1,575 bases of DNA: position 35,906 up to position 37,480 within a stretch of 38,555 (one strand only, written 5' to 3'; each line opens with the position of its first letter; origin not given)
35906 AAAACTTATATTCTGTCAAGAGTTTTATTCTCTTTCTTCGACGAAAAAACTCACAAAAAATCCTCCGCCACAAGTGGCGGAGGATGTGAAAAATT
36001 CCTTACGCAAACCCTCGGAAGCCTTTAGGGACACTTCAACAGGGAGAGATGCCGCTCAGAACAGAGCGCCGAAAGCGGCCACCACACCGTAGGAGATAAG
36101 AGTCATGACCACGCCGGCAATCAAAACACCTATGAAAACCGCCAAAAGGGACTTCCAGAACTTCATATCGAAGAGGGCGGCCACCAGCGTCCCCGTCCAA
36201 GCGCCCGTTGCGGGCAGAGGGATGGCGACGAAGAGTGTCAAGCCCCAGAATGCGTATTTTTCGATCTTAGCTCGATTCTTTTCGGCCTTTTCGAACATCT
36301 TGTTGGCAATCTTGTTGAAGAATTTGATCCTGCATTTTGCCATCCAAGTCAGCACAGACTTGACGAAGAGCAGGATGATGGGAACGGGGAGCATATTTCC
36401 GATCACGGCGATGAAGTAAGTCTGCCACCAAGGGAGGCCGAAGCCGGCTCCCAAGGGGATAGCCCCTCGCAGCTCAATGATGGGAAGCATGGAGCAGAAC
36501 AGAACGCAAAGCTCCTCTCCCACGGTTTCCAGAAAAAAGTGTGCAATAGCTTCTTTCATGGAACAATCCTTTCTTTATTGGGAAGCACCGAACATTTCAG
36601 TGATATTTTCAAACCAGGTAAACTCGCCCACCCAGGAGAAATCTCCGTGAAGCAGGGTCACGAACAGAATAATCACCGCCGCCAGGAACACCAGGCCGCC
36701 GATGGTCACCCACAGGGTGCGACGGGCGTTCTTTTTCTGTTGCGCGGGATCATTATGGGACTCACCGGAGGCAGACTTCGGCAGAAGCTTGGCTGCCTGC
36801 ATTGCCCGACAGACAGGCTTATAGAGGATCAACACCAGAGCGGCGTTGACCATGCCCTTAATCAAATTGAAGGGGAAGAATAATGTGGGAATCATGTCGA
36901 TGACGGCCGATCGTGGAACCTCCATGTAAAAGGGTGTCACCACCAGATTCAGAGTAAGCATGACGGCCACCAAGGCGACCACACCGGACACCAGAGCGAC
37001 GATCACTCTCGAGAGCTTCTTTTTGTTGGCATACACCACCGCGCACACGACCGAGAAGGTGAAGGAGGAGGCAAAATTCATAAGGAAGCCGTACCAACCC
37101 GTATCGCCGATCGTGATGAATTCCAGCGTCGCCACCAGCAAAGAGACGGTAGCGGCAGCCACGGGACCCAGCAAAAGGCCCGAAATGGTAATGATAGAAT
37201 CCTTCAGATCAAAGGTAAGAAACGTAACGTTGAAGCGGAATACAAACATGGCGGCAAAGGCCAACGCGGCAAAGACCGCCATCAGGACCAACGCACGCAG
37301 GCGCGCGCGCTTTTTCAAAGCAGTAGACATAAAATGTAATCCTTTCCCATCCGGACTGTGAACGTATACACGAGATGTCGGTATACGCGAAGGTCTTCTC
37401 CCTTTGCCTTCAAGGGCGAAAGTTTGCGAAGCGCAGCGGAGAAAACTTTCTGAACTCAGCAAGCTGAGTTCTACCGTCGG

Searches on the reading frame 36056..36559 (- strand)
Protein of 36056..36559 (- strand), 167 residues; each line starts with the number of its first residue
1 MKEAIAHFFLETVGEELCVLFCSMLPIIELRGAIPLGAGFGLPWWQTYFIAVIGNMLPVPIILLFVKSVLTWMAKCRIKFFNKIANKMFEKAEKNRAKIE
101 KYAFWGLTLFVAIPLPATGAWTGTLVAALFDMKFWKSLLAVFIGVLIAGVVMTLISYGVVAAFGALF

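Call 6: search_protein_families(library=pfam, proteins=[window:36056-36559:-])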
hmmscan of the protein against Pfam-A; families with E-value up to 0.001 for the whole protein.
window:36056-36559:- (167 aa): 2 families
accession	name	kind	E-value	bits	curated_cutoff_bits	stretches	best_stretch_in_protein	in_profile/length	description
PF06695.16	Sm_multidrug_ex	-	4.1e-47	160.2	30.7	1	29-151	1-121/121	Putative small multi-drug export protein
PF09335.16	VTT_dom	-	0.00014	22.8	33.9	1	38-155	10-120/123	VTT domain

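Call 39: search_protein_families(library=ncbifam, proteins=[window:36056-36559:-], max_evalue=0.01)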
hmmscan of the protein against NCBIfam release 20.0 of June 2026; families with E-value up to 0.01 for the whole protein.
window:36056-36559:- (167 aa): 0 families

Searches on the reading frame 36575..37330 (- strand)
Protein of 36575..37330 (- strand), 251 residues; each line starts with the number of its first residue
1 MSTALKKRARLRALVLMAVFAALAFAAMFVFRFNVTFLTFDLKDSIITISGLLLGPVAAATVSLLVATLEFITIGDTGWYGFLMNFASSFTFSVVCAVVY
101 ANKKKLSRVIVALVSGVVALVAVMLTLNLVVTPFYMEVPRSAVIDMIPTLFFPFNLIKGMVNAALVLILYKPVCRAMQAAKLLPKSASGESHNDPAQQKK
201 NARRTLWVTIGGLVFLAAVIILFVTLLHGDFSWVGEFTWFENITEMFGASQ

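Call 6: search_protein_families(library=pfam, proteins=[window:36575-37330:-])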
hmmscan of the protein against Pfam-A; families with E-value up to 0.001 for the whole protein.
window:36575-37330:- (251 aa): 3 families
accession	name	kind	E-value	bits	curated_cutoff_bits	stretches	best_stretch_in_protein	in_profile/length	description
PF12822.12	ECF_trnsprt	-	1.2e-16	61.6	30.7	1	12-170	1-169/169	ECF transporter, substrate-specific component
PF01891.21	CbiM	-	7.3e-05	23.1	23.1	1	5-171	30-200/205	Cobalt uptake substrate-specific transmembrane region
PF07694.17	5TM-5TMR_LYT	-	0.00047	20.2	24.6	1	6-137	10-140/169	5TMR of 5TMR-LYT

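Call 10: find_related_loci(query=window:36575-37330:-, collection=genome_contigs, flank=3000)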
Query window:36575-37330:- (251 aa) in genome_contigs; peptide patterns used: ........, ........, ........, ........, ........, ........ (x = any residue, [..] = any of these).
38 stretches matched a pattern; 10 encode a relative of the query (tblastn E <= 1e-3); 10 distinct loci.
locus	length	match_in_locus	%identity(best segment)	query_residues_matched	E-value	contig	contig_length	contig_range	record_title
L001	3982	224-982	81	1-251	9e-129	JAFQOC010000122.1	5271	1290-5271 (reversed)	MAG: Clostridia bacterium isolate RGIG1996 Goat_Colon-1__c178824, whole genome shotgun sequence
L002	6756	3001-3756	81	1-251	2e-127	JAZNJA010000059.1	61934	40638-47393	MAG: Eubacteriales bacterium isolate T1900044682_TS20190148.MAGScoT_cleanbin_000009 SGB_1696_k141_1426156, whole genome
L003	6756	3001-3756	81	1-251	2e-126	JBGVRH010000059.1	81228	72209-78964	MAG: Eubacteriales bacterium isolate fecal_MAG_145 fecal_MAG_145_contig_0059, whole genome shotgun sequence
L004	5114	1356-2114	78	1-251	4e-125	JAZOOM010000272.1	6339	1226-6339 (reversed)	MAG: Eubacteriales bacterium isolate T1900045628_YK20190322.MAGScoT_cleanbin_000023 SGB_8045_k141_1806009, whole genome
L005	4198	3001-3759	81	1-251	5e-123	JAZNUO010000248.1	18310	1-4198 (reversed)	MAG: Eubacteriales bacterium isolate T1900044797_TS20190263.MAGScoT_cleanbin_000014 SGB_2686_k141_2434643, whole genome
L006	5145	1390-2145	77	1-251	2e-115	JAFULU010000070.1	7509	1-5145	MAG: Clostridia bacterium isolate RGIG4611 Roe_deer_Rectum-4__c102764, whole genome shotgun sequence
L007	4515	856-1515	68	31-248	5e-89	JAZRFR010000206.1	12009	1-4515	MAG: Eubacteriales bacterium isolate T1900045494_YK20190188.MAGScoT_cleanbin_000038 SGB_7412_k141_1294329, whole genome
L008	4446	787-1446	68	31-248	4e-89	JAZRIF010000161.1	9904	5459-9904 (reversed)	MAG: Eubacteriales bacterium isolate T1900045476_YK20190170.MAGScoT_cleanbin_000058 SGB_7273_k141_2754337, whole genome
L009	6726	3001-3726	67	12-248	5e-85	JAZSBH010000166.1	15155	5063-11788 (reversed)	MAG: Eubacteriales bacterium isolate T1900044928_TS20190394.MAGScoT_cleanbin_000046 SGB_3400_k141_1428723, whole genome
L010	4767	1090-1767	62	12-236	4e-79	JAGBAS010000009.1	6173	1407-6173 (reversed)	MAG: Clostridia bacterium isolate RGIG8947 Water_deer_Rectum-1__c18541, whole genome shotgun sequence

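Call 39: search_protein_families(library=ncbifam, proteins=[window:36575-37330:-], max_evalue=0.01)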
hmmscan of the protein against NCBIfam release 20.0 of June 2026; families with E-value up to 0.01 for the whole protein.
window:36575-37330:- (251 aa): 1 family
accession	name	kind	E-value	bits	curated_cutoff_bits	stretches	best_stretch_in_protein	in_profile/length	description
TIGR04518.1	ECF_S_folT_fam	subfamily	2.4e-05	24.1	60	1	11-176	4-160/163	folate family ECF transporter S component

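Call 47: find_homologous_proteins(query=window:36575-37330:-, max_evalue=0.00001)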
Query window:36575-37330:- (251 aa): 279 proteins with E <= 0.00001 among 8000 candidates; the best 120 are listed.
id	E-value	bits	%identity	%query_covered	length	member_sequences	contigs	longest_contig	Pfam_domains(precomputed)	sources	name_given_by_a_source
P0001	1.5e-151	521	100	100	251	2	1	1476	PF12822.13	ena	-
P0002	2.7e-136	471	87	100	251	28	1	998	PF07155.18,PF12822.13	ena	-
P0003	1.6e-126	439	82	100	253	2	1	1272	PF12822.13,PF01891.22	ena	-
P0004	2.2e-124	432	82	100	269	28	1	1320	PF12822.13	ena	-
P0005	1.3e-123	429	81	100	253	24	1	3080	PF07155.18,PF12822.13,PF07694.18,PF01891.22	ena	-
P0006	1.6e-123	429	81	100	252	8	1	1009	PF07155.18,PF12822.13,PF01891.22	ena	-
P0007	3.3e-123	428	80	100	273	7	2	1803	PF07155.18,PF12822.13,PF01891.22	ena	-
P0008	3.8e-123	428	81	100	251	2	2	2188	PF12822.13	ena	-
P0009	4.4e-123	427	78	100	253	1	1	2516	PF07155.18,PF12822.13,PF01891.22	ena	-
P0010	1.7e-122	426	81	100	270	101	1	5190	PF07155.18,PF12822.13,PF01891.22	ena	-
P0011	1.7e-122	425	81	100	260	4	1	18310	PF07155.18,PF12822.13,PF01891.22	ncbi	-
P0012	2.4e-122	425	81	100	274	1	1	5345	PF12822.13,PF01891.22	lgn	-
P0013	2.8e-122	425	81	100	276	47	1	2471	PF12822.13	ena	-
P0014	8.0e-122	423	80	100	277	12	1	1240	PF12822.13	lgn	-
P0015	1.4e-121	422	82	100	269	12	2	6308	PF07155.18,PF12822.13,PF07694.18,PF01891.22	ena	-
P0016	1.8e-121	422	79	100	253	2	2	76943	PF07155.18,PF12822.13,PF01891.22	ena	-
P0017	2.1e-121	422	79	100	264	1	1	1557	PF12822.13,PF01891.22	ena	-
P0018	4.9e-121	421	79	100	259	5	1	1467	PF12822.13,PF01891.22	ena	-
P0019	7.3e-121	420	79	100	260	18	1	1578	PF12822.13,PF01891.22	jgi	jgi:riboflavin transporter FmnP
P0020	1.4e-120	419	77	100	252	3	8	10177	PF07155.18,PF12822.13,PF07694.18,PF01891.22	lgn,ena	-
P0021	9.0e-120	417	78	100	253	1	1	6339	PF12822.13,PF01891.22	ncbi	-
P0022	1.2e-119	416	77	100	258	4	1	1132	PF12822.13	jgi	jgi:riboflavin transporter FmnP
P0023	8.2e-119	413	77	100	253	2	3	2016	PF12822.13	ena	-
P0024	1.6e-118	413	81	88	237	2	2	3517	PF12822.13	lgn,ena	-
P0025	1.9e-118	412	79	100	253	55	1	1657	PF07155.18,PF12822.13,PF01891.22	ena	-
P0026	1.5e-116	406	77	100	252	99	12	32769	PF12822.13,PF01891.22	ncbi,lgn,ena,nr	ncbi:MAG: ECF transporter S component [Clostridia bacterium]|nr:ECF transporter S component [Clostri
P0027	8.3e-116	404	77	100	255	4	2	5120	PF12822.13,PF01891.22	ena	-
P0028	8.9e-115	400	77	100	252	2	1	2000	PF07155.18,PF12822.13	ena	-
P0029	6.6e-113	394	75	100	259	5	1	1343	PF12822.13,PF01891.22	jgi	jgi:riboflavin transporter FmnP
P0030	8.0e-112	391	84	82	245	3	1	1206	PF12822.13,PF07694.18,PF01891.22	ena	-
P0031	1.3e-110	387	76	88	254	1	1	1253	PF07155.18,PF12822.13,PF01891.22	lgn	-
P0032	2.1e-107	376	72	98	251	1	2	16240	PF12822.13,PF01891.22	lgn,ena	-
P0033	4.6e-106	372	74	87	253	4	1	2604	PF07155.18,PF12822.13,PF07694.18,PF01891.22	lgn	-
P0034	3.7e-105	369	74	88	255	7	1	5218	PF12822.13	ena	-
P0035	1.7e-104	367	72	99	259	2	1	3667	PF12822.13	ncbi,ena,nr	ncbi:MAG: ECF transporter S component [Clostridia bacterium]|nr:ECF transporter S component [Clostri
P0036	1.8e-104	367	74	88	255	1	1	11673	PF12822.13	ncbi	-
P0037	3.4e-104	366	72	88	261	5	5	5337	PF12822.13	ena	-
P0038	2.8e-103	363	74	95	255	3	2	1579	PF07155.18,PF12822.13,PF01891.22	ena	-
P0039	4.5e-102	359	73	94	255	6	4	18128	PF12822.13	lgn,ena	-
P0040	4.5e-101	355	71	87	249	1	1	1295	PF12822.13,PF01891.22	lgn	-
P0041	5.1e-101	355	71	96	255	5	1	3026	PF07155.18,PF12822.13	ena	-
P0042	6.2e-101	355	71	96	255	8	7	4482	PF12822.13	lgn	-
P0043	3.7e-100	352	71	86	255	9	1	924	PF07155.18,PF12822.13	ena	-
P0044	9.0e-97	341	70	87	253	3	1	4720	PF07155.18,PF12822.13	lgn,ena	-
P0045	4.0e-96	339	68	99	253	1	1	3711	PF12822.13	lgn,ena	-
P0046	3.1e-94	333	69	94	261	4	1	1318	PF12822.13,PF07694.18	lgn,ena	-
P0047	3.8e-93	329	68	87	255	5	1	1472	PF12822.13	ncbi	-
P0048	1.2e-92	328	68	87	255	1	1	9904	PF12822.13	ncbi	-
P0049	2.2e-91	324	65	88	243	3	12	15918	PF07155.18,PF12822.13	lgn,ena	-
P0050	5.2e-91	322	67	94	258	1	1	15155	PF07155.18,PF12822.13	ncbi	-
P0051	1.8e-90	321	62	88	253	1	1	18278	PF12822.13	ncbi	-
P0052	3.1e-87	310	67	81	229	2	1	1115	PF12822.13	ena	-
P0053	8.5e-86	305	65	94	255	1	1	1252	PF12822.13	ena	-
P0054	5.0e-85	303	65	88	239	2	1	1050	PF12822.13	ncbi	-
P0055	3.0e-82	294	62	93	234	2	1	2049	PF12822.13,PF07694.18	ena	-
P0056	5.7e-82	293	63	94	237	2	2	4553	PF07155.18,PF12822.13,PF07694.18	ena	-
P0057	1.2e-81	292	64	82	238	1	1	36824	PF12822.13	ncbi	-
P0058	1.4e-81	292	63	91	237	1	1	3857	PF12822.13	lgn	-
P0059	3.6e-81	290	72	76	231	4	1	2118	PF12822.13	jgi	jgi:riboflavin transporter FmnP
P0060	2.0e-80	288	64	91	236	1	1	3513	PF12822.13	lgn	-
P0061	4.3e-80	287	63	81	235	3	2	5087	PF12822.13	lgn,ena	-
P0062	9.0e-78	279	62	90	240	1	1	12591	PF07155.18,PF12822.13,PF07694.18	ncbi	-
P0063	9.9e-78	279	80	71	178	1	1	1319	PF07155.18,PF12822.13,PF07694.18,PF01891.22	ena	-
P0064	1.1e-77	279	63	87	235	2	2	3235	PF12822.13,PF01891.22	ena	-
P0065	1.6e-77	278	64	89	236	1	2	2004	PF12822.13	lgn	-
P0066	2.1e-77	278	62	90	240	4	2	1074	PF07155.18,PF12822.13,PF07694.18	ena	-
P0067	2.2e-77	278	60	94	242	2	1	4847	PF12822.13,PF07694.18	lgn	-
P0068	3.5e-77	277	64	86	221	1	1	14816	PF07155.18,PF12822.13,PF07694.18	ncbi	-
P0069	8.8e-77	276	61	83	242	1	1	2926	PF07155.18,PF12822.13,PF07694.18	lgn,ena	-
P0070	9.2e-77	276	62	90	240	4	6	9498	PF07155.18,PF12822.13,PF07694.18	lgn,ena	-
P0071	7.1e-76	273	61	90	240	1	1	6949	PF07155.18,PF12822.13,PF07694.18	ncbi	-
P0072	1.9e-75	272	62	87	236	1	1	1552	PF12822.13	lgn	-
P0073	2.0e-75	271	61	90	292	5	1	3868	PF07155.18,PF12822.13,PF01891.22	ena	-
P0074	3.2e-75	271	61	90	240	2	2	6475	PF07155.18,PF12822.13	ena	-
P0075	8.7e-75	269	63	87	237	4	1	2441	PF12822.13,PF01891.22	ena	-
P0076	1.3e-74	269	61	88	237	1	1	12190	PF12822.13,PF07694.18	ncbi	-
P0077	2.3e-74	268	63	88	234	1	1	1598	PF12822.13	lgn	-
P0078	5.4e-74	267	64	86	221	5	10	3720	PF12822.13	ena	-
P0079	7.0e-74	266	60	88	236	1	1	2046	PF12822.13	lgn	-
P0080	1.4e-73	265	61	87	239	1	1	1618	PF12822.13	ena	-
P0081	1.5e-73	265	61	87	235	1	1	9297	PF12822.13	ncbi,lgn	-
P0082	1.8e-73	265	57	94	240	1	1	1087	PF12822.13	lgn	-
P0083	3.0e-73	264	59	93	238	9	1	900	PF07155.18,PF12822.13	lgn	-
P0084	3.4e-73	264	65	75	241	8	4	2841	PF12822.13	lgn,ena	-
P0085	3.5e-73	264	61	92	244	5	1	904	PF07155.18,PF12822.13,PF07694.18,PF01891.22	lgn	-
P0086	1.2e-72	262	57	80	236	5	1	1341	PF12822.13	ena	-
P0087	1.5e-72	262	59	88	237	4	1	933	PF12822.13,PF07694.18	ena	-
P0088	3.0e-72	261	59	88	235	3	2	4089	PF07155.18,PF12822.13,PF07694.18,PF01891.22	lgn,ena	-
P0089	6.7e-71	257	70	73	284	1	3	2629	PF12822.13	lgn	-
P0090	1.4e-70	256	59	88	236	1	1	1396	PF12822.13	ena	-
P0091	2.6e-70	255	59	88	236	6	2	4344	PF07155.18,PF12822.13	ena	-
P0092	3.8e-69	251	54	93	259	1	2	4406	PF12822.13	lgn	-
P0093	6.6e-69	250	60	89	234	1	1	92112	PF12822.13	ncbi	-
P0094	6.6e-69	250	55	89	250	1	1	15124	PF12822.13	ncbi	-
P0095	7.0e-69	250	56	88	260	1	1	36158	PF12822.13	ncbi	-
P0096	8.3e-69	250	57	82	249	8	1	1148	PF12822.13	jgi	jgi:riboflavin transporter FmnP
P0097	4.1e-68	248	58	93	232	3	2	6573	PF07155.18,PF12822.13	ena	-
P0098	7.4e-68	247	56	89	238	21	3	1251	PF12822.13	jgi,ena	jgi:riboflavin transporter FmnP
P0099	1.1e-67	246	58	88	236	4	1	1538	PF12822.13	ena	-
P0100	2.0e-67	245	56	89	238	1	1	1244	PF12822.13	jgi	jgi:riboflavin transporter FmnP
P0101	3.7e-67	244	59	88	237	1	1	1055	PF12822.13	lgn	-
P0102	4.9e-67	244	52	98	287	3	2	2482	PF12822.13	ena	-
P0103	6.1e-67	244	57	91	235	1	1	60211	PF12822.13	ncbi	-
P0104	1.0e-66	243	53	91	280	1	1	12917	PF12822.13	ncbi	-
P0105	1.4e-66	243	54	92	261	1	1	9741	PF07155.18,PF12822.13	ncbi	-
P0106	2.9e-66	242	58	80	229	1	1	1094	PF07155.18,PF12822.13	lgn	-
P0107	3.1e-66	241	61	75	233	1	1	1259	PF12822.13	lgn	-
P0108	3.5e-66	241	60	87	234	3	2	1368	PF12822.13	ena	-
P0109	4.0e-66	241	54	92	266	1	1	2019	PF12822.13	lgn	-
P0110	4.3e-66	241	51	98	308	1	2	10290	PF12822.13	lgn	-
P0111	6.5e-66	240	58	87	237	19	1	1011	PF12822.13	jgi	jgi:riboflavin transporter FmnP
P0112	6.9e-66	240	61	79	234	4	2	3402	PF12822.13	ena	-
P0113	1.2e-65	239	62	75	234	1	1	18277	PF12822.13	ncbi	-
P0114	1.3e-65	239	59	87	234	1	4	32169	PF12822.13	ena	-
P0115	1.5e-65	239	55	88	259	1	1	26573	PF12822.13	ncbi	-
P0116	2.6e-65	238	60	82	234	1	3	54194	PF12822.13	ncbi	-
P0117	3.6e-65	238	59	87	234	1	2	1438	PF12822.13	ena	-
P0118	3.8e-65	238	59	87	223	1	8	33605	PF12822.13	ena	-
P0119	6.1e-65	237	59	87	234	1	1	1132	PF12822.13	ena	-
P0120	7.2e-65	237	57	88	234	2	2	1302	PF12822.13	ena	-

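Call 48: find_encoding_contigs(protein=P0057, flank=1500, max_places=1)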
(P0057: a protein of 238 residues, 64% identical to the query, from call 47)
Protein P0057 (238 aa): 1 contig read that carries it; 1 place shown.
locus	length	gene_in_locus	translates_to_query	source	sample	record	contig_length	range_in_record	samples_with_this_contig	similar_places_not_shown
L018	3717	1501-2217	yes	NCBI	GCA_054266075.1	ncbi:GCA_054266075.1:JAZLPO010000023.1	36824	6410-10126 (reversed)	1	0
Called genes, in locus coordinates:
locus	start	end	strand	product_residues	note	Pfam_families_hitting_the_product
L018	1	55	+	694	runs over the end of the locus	PF00009:GTP_EFTU, PF03144:GTP_EFTU_D2, PF22042:EF-G_D2, PF14492:EFG_III, PF16658:RF3_C (weak), PF03764:EFG_IV, PF00679:EFG_C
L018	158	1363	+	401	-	PF00009:GTP_EFTU, PF03144:GTP_EFTU_D2, PF03143:GTP_EFTU_D3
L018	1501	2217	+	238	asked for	PF12822:ECF_trnsprt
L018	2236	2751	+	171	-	PF06695:Sm_multidrug_ex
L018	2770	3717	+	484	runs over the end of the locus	-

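Call 49: find_encoding_contigs(protein=P0093, flank=1500, max_places=1)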
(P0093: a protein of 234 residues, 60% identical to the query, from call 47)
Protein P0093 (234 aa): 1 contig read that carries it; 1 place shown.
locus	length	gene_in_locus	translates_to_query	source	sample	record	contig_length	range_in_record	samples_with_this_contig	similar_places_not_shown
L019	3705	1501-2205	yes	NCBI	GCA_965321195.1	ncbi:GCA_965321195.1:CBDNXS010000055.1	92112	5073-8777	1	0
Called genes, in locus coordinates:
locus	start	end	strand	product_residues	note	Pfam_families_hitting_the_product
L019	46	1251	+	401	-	PF00009:GTP_EFTU, PF03144:GTP_EFTU_D2, PF03143:GTP_EFTU_D3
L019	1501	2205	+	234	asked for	PF12822:ECF_trnsprt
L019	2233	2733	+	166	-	PF06695:Sm_multidrug_ex, PF09335:VTT_dom (weak)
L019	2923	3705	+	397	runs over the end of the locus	PF00438:S-AdoMet_synt_N, PF02772:S-AdoMet_synt_M, PF02773:S-AdoMet_synt_C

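Call 50: find_encoding_contigs(protein=P0103, flank=1500, max_places=1)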
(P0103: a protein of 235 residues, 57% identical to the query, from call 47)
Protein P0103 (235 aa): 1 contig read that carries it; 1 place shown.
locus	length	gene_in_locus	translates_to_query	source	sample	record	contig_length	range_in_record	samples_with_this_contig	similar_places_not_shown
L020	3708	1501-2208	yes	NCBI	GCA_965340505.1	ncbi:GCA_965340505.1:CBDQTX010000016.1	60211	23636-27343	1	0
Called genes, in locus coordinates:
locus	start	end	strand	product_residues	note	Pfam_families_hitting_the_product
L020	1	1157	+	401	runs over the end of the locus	PF00009:GTP_EFTU, PF03144:GTP_EFTU_D2, PF03143:GTP_EFTU_D3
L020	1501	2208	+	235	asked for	PF12822:ECF_trnsprt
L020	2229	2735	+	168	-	PF06695:Sm_multidrug_ex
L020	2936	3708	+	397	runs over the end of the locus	PF00438:S-AdoMet_synt_N, PF02772:S-AdoMet_synt_M, PF02773:S-AdoMet_synt_C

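Call 51: find_encoding_contigs(protein=P0104, flank=1500, max_places=1)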
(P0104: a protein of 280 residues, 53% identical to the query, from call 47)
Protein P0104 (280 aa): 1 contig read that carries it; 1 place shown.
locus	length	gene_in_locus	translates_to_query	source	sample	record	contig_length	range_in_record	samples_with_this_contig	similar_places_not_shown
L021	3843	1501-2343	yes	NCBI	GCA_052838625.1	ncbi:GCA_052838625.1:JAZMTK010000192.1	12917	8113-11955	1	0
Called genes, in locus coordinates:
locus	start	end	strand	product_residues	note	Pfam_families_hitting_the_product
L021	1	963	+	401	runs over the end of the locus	PF00009:GTP_EFTU, PF03144:GTP_EFTU_D2, PF03143:GTP_EFTU_D3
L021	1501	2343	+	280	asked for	PF12822:ECF_trnsprt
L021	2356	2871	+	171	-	PF06695:Sm_multidrug_ex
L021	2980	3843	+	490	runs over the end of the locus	-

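Call 60: find_encoding_contigs(protein=P0032, flank=900, max_places=1)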
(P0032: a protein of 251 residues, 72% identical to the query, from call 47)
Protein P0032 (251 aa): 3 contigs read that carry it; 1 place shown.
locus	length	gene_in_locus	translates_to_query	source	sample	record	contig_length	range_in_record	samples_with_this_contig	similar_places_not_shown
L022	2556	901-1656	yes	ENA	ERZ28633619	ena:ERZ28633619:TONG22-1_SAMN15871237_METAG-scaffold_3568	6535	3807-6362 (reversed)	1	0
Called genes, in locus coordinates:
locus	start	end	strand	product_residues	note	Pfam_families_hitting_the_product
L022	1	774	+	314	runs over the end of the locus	?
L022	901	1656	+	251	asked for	PF01891:CbiM (weak), PF12822:ECF_trnsprt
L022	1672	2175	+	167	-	PF06695:Sm_multidrug_ex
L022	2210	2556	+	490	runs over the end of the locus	-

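Call 61: find_encoding_contigs(protein=P0039, flank=900, max_places=1)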
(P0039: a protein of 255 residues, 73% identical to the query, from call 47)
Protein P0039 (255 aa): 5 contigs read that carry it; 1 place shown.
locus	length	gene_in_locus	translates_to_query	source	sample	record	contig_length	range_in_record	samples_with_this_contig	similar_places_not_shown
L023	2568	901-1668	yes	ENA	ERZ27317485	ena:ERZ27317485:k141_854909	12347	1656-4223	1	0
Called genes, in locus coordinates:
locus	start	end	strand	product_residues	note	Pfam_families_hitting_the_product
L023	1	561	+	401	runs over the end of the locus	PF00009:GTP_EFTU, PF03144:GTP_EFTU_D2, PF03143:GTP_EFTU_D3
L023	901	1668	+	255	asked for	PF12822:ECF_trnsprt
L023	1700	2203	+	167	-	PF06695:Sm_multidrug_ex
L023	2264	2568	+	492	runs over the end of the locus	PF13416:SBP_bac_8 (weak)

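Call 62: find_encoding_contigs(protein=P0049, flank=900, max_places=1)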
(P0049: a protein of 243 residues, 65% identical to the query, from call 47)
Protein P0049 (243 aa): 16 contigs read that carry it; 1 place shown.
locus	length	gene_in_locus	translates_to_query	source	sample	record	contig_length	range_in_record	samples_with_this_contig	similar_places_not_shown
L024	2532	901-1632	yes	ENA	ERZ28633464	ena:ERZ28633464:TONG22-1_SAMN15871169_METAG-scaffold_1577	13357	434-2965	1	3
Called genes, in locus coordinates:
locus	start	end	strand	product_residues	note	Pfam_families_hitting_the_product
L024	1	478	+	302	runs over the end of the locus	?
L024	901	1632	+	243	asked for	PF07155:ECF-ribofla_trS, PF12822:ECF_trnsprt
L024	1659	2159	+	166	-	PF06695:Sm_multidrug_ex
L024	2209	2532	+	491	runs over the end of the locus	PF13416:SBP_bac_8 (weak)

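Call 63: find_encoding_contigs(protein=P0062, flank=900, max_places=1)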
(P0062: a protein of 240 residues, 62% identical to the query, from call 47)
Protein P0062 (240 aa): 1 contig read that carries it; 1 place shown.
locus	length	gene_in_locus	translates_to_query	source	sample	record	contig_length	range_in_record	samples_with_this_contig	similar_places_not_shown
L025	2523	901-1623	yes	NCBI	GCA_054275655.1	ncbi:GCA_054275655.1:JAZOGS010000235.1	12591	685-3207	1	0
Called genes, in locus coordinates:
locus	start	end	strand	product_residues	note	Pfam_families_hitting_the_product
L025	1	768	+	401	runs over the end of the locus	PF00009:GTP_EFTU, PF03144:GTP_EFTU_D2, PF03143:GTP_EFTU_D3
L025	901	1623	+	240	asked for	PF07694:5TM-5TMR_LYT (weak), PF07155:ECF-ribofla_trS, PF12822:ECF_trnsprt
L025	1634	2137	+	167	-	PF06695:Sm_multidrug_ex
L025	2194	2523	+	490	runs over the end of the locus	-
